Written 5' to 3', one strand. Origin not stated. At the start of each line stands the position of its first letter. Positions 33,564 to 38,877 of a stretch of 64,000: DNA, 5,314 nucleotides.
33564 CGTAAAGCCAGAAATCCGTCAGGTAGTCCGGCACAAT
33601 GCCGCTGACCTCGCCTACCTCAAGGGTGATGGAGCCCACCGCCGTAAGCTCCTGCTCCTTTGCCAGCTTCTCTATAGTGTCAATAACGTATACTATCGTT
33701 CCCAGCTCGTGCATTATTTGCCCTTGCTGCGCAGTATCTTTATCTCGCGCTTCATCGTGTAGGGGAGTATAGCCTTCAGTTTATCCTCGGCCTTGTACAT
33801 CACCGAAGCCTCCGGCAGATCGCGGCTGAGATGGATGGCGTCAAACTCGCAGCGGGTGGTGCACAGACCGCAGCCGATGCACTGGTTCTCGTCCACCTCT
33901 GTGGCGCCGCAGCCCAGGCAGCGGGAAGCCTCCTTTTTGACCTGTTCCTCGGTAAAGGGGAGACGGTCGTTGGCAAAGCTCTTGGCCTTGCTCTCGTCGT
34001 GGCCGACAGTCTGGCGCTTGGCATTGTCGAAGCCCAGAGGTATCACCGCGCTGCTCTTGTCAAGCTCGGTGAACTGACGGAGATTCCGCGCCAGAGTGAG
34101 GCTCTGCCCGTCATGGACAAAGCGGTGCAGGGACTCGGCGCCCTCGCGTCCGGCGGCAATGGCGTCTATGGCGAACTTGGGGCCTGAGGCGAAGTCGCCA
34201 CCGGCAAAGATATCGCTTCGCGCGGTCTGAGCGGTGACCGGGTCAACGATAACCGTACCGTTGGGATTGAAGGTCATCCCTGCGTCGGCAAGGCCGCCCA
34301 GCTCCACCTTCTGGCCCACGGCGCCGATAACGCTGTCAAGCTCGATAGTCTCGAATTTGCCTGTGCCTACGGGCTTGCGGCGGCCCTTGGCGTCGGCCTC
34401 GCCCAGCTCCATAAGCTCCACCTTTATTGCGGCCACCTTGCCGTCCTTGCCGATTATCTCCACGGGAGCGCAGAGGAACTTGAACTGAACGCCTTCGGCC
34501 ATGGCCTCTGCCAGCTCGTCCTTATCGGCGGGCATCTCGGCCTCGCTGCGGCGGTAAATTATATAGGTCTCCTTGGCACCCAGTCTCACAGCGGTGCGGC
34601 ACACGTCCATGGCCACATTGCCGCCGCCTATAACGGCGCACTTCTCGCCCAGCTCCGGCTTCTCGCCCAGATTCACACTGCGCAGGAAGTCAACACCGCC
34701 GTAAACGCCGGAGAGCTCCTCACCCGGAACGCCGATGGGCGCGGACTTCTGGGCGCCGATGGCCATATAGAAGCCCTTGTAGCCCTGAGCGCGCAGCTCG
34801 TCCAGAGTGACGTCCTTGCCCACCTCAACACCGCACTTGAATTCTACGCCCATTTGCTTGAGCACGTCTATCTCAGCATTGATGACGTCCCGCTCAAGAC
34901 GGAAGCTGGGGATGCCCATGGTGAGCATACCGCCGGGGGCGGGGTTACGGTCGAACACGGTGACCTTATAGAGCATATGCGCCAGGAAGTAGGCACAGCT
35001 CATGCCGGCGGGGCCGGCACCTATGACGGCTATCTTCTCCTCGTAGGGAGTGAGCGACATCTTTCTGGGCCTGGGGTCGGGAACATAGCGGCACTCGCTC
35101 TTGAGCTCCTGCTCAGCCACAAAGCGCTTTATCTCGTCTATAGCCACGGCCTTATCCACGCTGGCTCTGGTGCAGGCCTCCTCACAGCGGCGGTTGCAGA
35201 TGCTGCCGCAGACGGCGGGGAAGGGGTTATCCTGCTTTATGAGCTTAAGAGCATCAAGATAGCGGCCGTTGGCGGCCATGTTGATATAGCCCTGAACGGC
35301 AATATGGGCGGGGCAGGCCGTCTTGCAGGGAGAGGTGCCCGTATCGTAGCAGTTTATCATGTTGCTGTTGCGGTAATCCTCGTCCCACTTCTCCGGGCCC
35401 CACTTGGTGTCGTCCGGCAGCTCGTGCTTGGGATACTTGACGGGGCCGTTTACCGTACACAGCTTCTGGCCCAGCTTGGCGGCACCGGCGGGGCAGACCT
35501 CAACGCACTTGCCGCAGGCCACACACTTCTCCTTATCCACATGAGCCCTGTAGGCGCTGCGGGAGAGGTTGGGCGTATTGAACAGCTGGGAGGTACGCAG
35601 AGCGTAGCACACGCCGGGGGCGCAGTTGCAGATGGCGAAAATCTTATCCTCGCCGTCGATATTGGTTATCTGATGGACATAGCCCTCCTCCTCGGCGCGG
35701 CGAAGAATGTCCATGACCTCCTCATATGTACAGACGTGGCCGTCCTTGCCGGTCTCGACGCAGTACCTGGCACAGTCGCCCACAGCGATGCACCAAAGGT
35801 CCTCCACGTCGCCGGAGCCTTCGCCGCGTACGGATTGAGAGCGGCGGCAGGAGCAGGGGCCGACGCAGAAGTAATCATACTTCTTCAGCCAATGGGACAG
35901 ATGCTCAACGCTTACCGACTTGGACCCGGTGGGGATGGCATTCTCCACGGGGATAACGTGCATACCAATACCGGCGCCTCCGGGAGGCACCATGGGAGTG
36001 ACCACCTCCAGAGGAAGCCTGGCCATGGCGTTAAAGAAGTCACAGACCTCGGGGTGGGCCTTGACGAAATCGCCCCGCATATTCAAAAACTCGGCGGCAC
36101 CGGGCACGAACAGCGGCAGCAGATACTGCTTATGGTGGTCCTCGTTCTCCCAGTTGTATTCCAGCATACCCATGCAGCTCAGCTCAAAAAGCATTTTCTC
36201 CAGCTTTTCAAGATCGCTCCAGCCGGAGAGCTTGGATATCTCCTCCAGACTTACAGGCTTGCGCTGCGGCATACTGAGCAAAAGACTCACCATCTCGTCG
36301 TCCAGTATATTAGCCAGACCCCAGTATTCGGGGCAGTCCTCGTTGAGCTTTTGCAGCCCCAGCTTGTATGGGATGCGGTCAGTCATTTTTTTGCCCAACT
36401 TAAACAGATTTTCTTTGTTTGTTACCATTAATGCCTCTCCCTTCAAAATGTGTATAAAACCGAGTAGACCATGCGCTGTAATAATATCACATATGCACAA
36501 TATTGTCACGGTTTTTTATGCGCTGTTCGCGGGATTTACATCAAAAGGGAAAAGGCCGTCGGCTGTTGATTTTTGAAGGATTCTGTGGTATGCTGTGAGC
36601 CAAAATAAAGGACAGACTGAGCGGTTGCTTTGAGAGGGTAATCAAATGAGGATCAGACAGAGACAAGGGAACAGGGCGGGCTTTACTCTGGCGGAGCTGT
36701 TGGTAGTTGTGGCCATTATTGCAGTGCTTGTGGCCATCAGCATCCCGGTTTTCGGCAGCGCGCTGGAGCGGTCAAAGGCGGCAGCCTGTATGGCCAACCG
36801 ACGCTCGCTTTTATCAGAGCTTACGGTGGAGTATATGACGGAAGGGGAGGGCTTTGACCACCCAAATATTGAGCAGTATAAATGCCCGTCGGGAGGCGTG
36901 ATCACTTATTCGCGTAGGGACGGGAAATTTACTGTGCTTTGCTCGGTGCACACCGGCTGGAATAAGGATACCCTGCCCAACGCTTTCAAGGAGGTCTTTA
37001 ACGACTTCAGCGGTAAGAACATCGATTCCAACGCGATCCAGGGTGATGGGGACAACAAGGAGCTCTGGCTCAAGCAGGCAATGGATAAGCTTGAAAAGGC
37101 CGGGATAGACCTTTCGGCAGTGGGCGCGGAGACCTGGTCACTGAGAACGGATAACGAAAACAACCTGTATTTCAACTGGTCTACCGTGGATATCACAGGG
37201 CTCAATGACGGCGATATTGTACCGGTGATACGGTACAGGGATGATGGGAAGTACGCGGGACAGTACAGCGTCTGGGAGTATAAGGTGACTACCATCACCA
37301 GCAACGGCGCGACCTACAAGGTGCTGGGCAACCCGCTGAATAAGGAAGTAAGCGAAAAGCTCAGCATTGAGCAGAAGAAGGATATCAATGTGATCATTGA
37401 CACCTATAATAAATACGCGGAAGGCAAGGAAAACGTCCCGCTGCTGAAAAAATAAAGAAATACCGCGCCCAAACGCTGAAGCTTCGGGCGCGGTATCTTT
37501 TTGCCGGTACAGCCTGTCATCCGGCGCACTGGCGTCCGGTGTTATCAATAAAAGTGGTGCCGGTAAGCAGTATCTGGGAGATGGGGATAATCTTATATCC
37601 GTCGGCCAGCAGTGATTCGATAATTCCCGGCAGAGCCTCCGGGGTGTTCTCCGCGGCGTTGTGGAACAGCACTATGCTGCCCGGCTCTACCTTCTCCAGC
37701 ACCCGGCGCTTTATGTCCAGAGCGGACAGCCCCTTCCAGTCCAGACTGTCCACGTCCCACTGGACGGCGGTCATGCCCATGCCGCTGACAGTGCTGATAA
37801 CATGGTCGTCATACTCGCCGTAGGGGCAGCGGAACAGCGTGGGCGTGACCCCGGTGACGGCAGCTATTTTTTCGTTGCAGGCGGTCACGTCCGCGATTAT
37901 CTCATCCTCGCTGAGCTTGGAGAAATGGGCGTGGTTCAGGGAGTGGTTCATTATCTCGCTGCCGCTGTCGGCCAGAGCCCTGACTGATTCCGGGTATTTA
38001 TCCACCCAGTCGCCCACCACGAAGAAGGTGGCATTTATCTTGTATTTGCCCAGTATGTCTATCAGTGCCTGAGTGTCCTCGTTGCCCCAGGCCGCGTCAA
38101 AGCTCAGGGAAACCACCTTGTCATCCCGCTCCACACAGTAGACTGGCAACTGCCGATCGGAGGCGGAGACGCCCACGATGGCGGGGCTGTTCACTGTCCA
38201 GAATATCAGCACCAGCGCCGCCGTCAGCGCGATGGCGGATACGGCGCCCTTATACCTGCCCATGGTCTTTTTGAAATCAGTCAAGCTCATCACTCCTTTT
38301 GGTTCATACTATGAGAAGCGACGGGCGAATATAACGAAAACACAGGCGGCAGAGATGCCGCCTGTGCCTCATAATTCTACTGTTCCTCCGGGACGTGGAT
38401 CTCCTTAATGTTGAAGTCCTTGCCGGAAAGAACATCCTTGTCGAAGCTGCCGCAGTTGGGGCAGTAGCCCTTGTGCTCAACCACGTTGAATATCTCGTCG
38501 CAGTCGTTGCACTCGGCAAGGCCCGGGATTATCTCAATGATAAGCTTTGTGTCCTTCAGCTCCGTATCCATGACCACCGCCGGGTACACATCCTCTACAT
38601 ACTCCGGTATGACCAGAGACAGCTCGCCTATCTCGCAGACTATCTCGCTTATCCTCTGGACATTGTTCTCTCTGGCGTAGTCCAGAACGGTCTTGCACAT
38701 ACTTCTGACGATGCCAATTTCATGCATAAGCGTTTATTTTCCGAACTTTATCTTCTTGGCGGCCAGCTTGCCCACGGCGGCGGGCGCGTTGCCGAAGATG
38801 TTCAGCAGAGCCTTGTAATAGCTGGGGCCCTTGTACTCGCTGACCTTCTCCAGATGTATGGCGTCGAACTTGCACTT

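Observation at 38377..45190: GntR(FCD)-controlled four-gene redox operon: CrtI-like flavoenzyme, FNR/2Fe-2S reductase, FeS flavoprotein, HypA-like protein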

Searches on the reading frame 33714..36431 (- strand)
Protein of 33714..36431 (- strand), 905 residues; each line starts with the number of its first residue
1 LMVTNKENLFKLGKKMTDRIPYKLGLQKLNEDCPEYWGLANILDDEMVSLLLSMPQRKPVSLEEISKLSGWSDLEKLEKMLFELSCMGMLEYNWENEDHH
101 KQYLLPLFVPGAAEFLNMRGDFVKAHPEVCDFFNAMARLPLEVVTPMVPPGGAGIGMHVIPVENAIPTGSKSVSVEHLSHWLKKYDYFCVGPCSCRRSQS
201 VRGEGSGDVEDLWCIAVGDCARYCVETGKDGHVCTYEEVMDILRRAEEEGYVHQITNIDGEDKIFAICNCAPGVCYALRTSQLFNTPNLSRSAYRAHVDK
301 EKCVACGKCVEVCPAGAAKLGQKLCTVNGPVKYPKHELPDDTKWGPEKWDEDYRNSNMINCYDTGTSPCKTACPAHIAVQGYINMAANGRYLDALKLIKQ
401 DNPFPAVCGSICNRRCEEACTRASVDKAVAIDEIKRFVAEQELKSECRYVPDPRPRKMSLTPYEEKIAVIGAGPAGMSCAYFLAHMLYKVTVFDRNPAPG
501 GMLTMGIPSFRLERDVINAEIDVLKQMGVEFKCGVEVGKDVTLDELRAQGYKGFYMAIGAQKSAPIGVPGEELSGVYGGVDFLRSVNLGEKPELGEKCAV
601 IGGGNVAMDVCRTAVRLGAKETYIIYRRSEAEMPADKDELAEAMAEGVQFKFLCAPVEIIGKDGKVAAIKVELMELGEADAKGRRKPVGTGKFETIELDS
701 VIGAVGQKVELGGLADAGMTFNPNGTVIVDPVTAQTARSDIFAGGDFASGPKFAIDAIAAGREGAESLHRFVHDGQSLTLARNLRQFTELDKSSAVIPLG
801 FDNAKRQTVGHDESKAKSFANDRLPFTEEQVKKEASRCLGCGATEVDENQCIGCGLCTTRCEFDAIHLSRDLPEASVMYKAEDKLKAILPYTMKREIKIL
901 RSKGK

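Call 3: search_protein_families(library=pfam, proteins=[window:33714-36431:-], max_evalue=0.01)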
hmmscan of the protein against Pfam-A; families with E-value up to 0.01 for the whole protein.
window:33714-36431:- (905 aa): 24 families
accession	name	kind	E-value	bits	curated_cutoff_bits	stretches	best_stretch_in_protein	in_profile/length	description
PF07992.20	Pyr_redox_2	-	2.2e-33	116.4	26.1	1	466-761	2-291/291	Pyridine nucleotide-disulphide oxidoreductase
PF14691.11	Fer4_20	-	1.2e-21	77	25.8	1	361-445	24-111/113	Dihydroprymidine dehydrogenase domain II, 4Fe-4S cluster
PF00070.33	Pyr_redox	-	5.9e-12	46.4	22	2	466-500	1-35/82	Pyridine nucleotide-disulphide oxidoreductase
PF00037.32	Fer4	-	7.1e-11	41.9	21.1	2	297-317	2-22/24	4Fe-4S binding domain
PF13450.12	NAD_binding_8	-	3.4e-08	34.1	21.9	1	469-503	1-35/68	NAD(P)-binding Rossmann-like domain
PF12837.12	Fer4_6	-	3.7e-08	33.4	25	2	296-317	2-23/24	4Fe-4S binding domain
PF13738.12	Pyr_redox_3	-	4.7e-07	29.8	30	1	595-745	164-305/305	Pyridine nucleotide-disulphide oxidoreductase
PF14697.11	Fer4_21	-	2.3e-06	28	35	2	296-315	34-53/59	4Fe-4S dicluster domain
PF01946.23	Thi4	-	2.9e-06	27.1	26.2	1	463-529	16-82/235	Thi4 family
PF01266.30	DAO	-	5e-06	26.7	27.9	1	466-501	1-37/353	FAD dependent oxidoreductase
PF12797.12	Fer4_2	-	2.5e-05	24.4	24.5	1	296-315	3-22/22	4Fe-4S binding domain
PF01262.27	AlaDh_PNT_C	-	5.1e-05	23.2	23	0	466-498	30-62/214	Alanine dehydrogenase/PNT, C-terminal domain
PF03486.20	HI0933_like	-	0.00013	21.9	50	1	466-503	2-39/244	HI0933-like protein Rossmann domain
PF12831.13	FAD_oxidored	-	0.00027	20.8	27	1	467-507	2-42/416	FAD dependent oxidoreductase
PF13484.11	Fer4_16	-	0.00035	21.7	30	1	302-375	1-65/66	4Fe-4S double cluster binding domain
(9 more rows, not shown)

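Call 4: search_protein_families(library=ncbifam, proteins=[window:33714-36431:-], max_evalue=0.01)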
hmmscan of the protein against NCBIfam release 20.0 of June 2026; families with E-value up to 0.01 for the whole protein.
window:33714-36431:- (905 aa): 118 families (the best 25 are shown)
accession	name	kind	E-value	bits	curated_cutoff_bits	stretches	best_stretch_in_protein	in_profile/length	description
NF009410.0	PRK12771.1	subfamily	1.7e-139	466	516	1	354-869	35-532/566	NAD(P)-binding protein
NF009454.0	PRK12814.1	equivalog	5.1e-129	431.5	916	1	366-848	101-579/657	putative NADPH-dependent glutamate synthase small subunit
TIGR03315.1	Se_ygfK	equivalog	1.1e-104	350.8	835.3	1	357-843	435-888/1012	putative selenate reductase subunit YgfK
NF009414.0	PRK12778.1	equivalog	3.5e-103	346.3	1103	1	360-773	330-750/752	bifunctional dihydroorotate dehydrogenase B NAD binding subunit/NADPH-dependent glutamate synthase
TIGR01316.1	gltA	equivalog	1.2e-98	330.9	471.75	2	359-771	29-448/449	NADPH-dependent glutamate synthase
TIGR01318.1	gltD_gamma_fam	subfamily_domain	1.6e-91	307.2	482.95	1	350-772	31-465/467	glutamate synthase, small subunit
NF009408.0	PRK12769.1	equivalog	2.2e-88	297.1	1003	2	359-772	225-651/659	formate-dependent uric acid utilization protein AegA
NF010590.0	PRK13984.1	equivalog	6e-85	285.6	946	1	367-774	196-608/611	putative oxidoreductase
NF009413.0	PRK12775.1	equivalog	1.5e-81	274.6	1895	1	361-806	333-787/1006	putative trifunctional 2-polyprenylphenol hydroxylase/glutamate synthase subunit beta/ferritin domain-containing protein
NF009415.0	PRK12779.1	equivalog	1.8e-73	247.9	1519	1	365-768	206-622/944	putative bifunctional glutamate synthase subunit beta/2-polyprenylphenol hydroxylase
NF009451.0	PRK12809.1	equivalog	5.3e-71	239.7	1154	1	353-768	205-630/639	formate-dependent uric acid utilization protein YgfT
NF009409.0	PRK12770.1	subfamily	4.2e-60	203.7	343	1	461-774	15-352/360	putative glutamate synthase subunit beta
TIGR01317.1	GOGAT_sm_gam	subfamily_domain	1.1e-56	192.8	447.7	1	353-775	36-481/485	glutamate synthase small subunit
NF045663.1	diclust_near_Sec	equivalog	2.8e-42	144.8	530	2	360-562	11-201/759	pyridine nucleotide-disulfide oxidoreductase/dicluster-binding protein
NF045599.1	bili_reduct_long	exception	1.1e-14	53.6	750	1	463-625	380-533/641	bilirubin reductase, long form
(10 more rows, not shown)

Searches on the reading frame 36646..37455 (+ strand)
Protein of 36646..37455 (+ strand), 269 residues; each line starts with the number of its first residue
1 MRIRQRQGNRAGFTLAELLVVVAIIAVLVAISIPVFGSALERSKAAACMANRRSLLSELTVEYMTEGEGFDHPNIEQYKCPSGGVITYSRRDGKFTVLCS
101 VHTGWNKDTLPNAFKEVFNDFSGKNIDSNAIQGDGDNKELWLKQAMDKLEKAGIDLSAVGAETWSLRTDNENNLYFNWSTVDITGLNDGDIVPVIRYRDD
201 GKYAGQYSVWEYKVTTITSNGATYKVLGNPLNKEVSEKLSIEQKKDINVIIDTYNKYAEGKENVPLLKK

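Call 3: search_protein_families(library=pfam, proteins=[window:36646-37455:+], max_evalue=0.01)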
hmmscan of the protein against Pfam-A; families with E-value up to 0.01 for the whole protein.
window:36646-37455:+ (269 aa): 2 families
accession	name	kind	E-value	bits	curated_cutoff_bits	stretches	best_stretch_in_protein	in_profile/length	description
PF07963.17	N_methyl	-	1.5e-06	28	21.2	1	9-32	3-26/27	Prokaryotic N-terminal methylation motif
PF01023.25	S_100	-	0.0051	16.8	22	0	246-264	4-22/45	S-100/ICaBP type calcium binding domain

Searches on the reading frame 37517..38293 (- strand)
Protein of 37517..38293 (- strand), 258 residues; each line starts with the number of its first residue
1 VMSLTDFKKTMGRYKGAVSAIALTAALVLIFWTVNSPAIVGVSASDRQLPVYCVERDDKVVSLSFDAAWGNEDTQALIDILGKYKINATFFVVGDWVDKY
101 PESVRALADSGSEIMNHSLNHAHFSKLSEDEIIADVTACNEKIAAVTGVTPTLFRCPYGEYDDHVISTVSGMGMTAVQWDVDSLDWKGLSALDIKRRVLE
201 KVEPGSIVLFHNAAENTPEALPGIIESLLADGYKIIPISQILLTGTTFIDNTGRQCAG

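Call 3: search_protein_families(library=pfam, proteins=[window:37517-38293:-], max_evalue=0.01)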
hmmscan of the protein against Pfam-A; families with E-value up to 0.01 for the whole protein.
window:37517-38293:- (258 aa): 2 families
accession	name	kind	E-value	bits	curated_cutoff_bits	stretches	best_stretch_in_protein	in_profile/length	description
PF01522.26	Polysacc_deac_1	-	1.4e-35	122.4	23.1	1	56-177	4-124/124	Polysaccharide deacetylase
PF03065.20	Glyco_hydro_57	-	0.00033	20.5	21.2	1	94-180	84-172/291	Glycosyl hydrolase family 57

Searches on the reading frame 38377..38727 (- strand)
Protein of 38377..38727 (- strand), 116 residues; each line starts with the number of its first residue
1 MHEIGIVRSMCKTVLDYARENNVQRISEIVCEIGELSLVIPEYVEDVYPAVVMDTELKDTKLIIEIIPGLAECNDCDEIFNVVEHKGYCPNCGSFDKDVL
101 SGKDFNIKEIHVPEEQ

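Call 3: search_protein_families(library=pfam, proteins=[window:38377-38727:-], max_evalue=0.01)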
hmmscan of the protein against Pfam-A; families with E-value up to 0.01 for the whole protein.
window:38377-38727:- (116 aa): 3 families
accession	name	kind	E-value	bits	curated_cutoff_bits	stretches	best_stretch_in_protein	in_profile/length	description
PF01155.25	HypA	-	7.5e-30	103.7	28.9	1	1-112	1-112/112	Hydrogenase/urease nickel incorporation, metallochaperone, hypA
PF23455.1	DUF7129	-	0.00068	19.8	30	1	72-94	13-35/45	Domain of unknown function (DUF7129)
PF01363.27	FYVE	-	0.005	17.3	27.8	1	71-94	9-32/67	FYVE zinc finger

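Call 4: search_protein_families(library=ncbifam, proteins=[window:38377-38727:-], max_evalue=0.01)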
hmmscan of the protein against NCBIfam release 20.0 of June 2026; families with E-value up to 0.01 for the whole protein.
window:38377-38727:- (116 aa): 7 families
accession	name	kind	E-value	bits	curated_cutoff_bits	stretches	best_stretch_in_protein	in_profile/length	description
TIGR00100.1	hypA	equivalog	1e-21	77.1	88.1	1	1-113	1-114/116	hydrogenase maturation nickel metallochaperone HypA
NF001976.0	PRK00762.1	equivalog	8.2e-18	64.4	146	1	1-115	1-121/124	hydrogenase maturation nickel metallochaperone HypA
NF009046.0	PRK12380.1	subfamily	1.6e-14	54.2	113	1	1-112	1-112/113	hydrogenase/urease nickel incorporation protein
NF003008.0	PRK03824.1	equivalog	8.9e-12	45.1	125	1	1-84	1-84/135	hydrogenase nickel incorporation protein HypA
NF001839.0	PRK00564.1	equivalog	8.3e-11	42.1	112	1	1-110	1-112/117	hydrogenase/urease nickel incorporation protein HypA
NF002979.0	PRK03681.1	subfamily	7e-07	29.5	121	1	1-113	1-114/116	hydrogenase/urease nickel incorporation protein HypA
NF033497.1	rubre_like_arch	subfamily_domain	0.00051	19.7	32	1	72-93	2-23/34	rubrerythrin-like domain-containing protein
